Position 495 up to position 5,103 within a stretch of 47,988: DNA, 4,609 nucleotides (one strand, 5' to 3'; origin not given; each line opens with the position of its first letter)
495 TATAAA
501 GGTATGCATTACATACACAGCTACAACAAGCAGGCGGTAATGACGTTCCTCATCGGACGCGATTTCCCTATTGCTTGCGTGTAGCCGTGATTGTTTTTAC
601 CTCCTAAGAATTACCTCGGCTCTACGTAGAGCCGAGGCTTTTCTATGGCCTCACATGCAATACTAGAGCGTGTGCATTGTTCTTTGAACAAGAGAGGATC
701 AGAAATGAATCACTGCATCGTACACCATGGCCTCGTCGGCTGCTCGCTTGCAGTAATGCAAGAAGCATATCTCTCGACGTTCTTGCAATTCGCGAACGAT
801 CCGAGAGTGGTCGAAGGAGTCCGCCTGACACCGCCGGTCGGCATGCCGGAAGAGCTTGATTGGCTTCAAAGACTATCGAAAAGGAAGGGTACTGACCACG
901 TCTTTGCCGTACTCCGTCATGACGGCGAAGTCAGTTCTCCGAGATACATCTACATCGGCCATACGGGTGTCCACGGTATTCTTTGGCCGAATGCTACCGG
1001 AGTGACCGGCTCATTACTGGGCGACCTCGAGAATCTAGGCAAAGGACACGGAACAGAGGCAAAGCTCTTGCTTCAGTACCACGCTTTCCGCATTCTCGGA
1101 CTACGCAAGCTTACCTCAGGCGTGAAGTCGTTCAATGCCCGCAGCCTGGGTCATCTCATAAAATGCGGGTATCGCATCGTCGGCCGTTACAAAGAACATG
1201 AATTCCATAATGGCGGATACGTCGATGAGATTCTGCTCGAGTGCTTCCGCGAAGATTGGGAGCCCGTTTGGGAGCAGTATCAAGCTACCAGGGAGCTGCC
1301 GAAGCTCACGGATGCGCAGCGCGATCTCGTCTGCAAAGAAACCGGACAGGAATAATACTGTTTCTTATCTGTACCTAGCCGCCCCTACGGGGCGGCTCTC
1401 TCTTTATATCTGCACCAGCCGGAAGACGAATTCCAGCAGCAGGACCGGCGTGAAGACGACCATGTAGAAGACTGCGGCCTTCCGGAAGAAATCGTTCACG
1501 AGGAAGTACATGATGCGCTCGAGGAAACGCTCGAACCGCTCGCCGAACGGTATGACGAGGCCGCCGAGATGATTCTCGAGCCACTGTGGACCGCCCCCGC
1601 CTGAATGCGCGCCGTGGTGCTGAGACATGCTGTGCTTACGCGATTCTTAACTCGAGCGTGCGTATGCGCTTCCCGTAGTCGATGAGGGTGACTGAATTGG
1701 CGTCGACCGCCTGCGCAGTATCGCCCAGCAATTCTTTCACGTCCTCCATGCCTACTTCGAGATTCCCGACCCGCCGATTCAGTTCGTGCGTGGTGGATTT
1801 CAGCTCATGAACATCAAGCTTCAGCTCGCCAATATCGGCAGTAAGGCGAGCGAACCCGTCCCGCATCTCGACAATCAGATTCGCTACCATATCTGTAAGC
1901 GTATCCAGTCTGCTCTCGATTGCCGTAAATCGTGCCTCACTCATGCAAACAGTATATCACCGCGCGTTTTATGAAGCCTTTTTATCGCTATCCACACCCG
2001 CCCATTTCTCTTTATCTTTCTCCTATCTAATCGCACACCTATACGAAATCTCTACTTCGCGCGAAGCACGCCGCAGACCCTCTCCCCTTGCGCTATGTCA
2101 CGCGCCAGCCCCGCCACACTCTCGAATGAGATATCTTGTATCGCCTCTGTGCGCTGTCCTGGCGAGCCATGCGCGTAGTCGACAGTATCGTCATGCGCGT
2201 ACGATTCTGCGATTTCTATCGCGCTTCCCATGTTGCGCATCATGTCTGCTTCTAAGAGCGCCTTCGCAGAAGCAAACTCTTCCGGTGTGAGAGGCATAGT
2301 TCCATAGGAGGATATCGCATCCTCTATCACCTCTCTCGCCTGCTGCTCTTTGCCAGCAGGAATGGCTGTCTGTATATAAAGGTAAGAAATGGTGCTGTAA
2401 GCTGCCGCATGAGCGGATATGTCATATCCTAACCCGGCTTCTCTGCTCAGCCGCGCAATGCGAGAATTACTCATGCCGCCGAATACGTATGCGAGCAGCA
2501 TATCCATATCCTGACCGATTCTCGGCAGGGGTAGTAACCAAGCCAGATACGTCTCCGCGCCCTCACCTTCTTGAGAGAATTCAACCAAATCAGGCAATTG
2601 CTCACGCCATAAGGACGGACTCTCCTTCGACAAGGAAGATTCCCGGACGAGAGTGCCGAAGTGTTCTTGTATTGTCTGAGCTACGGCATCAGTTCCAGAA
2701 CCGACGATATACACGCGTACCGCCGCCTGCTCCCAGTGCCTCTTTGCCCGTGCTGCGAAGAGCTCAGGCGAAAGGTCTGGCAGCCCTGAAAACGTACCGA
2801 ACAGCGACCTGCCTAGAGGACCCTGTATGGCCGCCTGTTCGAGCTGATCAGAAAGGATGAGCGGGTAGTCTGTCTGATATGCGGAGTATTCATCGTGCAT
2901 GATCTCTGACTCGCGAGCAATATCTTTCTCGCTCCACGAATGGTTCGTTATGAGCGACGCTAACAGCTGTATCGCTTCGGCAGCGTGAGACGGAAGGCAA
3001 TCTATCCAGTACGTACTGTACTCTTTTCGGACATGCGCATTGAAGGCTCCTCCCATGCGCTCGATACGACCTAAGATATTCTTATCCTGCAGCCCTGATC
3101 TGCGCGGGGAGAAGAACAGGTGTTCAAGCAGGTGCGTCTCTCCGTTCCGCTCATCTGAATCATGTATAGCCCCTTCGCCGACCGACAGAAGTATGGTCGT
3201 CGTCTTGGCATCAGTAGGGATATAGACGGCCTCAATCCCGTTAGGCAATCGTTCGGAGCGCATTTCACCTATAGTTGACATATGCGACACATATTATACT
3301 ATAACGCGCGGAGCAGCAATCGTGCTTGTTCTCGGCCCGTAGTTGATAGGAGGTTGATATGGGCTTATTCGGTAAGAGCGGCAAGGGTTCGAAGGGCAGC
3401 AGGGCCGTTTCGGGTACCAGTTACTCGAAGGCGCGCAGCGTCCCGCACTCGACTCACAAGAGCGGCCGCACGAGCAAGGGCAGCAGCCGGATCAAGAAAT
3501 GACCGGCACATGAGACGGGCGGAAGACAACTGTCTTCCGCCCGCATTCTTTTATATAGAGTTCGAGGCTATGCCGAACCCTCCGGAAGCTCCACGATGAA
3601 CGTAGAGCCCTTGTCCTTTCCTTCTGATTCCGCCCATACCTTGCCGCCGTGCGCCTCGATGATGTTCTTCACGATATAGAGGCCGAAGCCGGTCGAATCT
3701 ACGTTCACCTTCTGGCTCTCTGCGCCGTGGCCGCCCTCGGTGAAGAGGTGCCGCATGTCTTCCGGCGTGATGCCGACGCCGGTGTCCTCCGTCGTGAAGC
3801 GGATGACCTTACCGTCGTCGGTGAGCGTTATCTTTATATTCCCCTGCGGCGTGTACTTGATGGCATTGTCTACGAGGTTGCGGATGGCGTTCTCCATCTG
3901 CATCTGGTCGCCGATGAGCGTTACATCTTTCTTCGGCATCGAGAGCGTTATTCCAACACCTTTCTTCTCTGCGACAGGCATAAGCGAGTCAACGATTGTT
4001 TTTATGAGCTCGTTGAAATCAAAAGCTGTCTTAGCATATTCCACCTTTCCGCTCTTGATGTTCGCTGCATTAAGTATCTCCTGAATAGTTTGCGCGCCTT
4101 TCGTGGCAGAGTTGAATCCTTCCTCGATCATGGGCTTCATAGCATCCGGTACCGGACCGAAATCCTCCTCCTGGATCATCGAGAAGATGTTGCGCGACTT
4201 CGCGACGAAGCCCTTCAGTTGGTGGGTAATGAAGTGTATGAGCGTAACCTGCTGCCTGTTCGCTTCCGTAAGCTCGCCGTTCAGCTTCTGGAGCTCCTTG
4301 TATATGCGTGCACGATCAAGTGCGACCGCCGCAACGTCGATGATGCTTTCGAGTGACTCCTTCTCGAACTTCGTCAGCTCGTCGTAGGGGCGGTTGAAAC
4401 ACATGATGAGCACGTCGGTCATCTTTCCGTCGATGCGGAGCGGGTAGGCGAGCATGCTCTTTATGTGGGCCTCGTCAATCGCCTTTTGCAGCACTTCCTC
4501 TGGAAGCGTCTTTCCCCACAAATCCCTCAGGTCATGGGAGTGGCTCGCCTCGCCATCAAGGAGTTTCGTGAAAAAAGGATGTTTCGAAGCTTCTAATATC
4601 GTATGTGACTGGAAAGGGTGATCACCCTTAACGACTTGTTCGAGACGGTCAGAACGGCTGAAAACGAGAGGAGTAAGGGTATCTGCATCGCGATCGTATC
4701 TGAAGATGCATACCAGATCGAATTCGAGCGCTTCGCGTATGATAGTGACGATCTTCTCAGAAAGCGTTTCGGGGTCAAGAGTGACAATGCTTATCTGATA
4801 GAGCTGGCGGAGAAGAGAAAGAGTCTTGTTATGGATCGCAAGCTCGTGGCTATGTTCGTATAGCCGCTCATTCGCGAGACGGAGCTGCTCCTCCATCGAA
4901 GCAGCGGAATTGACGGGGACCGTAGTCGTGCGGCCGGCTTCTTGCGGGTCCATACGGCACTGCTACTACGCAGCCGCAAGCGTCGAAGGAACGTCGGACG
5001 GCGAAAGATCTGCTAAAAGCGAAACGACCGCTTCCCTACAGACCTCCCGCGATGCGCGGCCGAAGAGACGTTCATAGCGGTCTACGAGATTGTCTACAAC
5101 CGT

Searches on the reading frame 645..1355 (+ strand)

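Call 58: search_protein_families(library=pfam, proteins=[window:645-1355:+], max_evalue=0.001)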
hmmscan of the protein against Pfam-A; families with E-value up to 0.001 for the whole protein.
window:645-1355:+ (236 aa): 1 family
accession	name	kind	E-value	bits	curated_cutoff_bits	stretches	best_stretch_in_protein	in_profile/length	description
PF13302.13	Acetyltransf_3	-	3.3e-09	38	25.4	1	40-177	9-138/138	Acetyltransferase (GNAT) domain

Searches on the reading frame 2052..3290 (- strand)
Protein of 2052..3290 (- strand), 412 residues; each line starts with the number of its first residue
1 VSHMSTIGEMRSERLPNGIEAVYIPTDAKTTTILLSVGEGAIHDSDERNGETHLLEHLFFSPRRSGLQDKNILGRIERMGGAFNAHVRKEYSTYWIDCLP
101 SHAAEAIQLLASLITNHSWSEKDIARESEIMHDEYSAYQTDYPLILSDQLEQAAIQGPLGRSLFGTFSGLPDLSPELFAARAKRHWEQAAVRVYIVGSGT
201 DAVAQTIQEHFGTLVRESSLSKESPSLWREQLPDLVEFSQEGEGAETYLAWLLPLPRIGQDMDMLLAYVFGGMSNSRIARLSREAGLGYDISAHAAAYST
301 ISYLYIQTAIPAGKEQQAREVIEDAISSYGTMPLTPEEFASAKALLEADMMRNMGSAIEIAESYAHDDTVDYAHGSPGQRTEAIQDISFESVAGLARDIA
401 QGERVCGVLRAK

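Call 58: search_protein_families(library=pfam, proteins=[window:2052-3290:-], max_evalue=0.001)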
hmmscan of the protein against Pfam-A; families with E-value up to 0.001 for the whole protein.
window:2052-3290:- (412 aa): 2 families
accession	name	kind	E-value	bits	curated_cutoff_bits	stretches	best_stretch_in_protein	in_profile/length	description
PF00675.25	Peptidase_M16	-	3.9e-22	79.2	22.3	1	27-166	9-148/149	Insulinase (Peptidase family M16)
PF05193.26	Peptidase_M16_C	-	1.1e-12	48.6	23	1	174-346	3-181/181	Peptidase M16 inactive domain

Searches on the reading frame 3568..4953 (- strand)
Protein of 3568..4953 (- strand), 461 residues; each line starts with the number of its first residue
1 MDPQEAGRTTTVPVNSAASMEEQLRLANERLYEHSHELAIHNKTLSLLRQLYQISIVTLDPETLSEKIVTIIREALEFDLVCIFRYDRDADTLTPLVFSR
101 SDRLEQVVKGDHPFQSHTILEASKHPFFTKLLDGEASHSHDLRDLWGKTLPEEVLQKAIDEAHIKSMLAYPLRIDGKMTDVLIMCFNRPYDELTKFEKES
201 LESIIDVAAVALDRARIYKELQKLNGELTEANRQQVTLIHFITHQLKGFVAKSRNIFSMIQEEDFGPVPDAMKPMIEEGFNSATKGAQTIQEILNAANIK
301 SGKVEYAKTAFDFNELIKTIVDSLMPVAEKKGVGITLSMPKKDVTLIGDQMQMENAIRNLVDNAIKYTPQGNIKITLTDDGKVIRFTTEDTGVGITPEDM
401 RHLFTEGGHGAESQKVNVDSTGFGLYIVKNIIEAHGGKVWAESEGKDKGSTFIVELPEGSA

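Call 58: search_protein_families(library=pfam, proteins=[window:3568-4953:-], max_evalue=0.001)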
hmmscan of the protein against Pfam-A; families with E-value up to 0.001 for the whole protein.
window:3568-4953:- (461 aa): 4 families
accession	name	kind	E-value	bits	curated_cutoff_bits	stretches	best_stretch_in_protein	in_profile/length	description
PF02518.31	HATPase_c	-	4.7e-27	95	26.4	1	348-458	1-109/111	Histidine kinase-, DNA gyrase B-, and HSP90-like ATPase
PF01590.32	GAF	-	2.2e-07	31.9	22.4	1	60-212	1-133/133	GAF domain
PF13185.12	GAF_2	-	7.8e-06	26.6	28.6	1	59-213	2-136/136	GAF domain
PF13589.12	HATPase_c_3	-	9.1e-05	22.9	25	1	352-414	2-63/137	Histidine kinase-, DNA gyrase B-, and HSP90-like ATPase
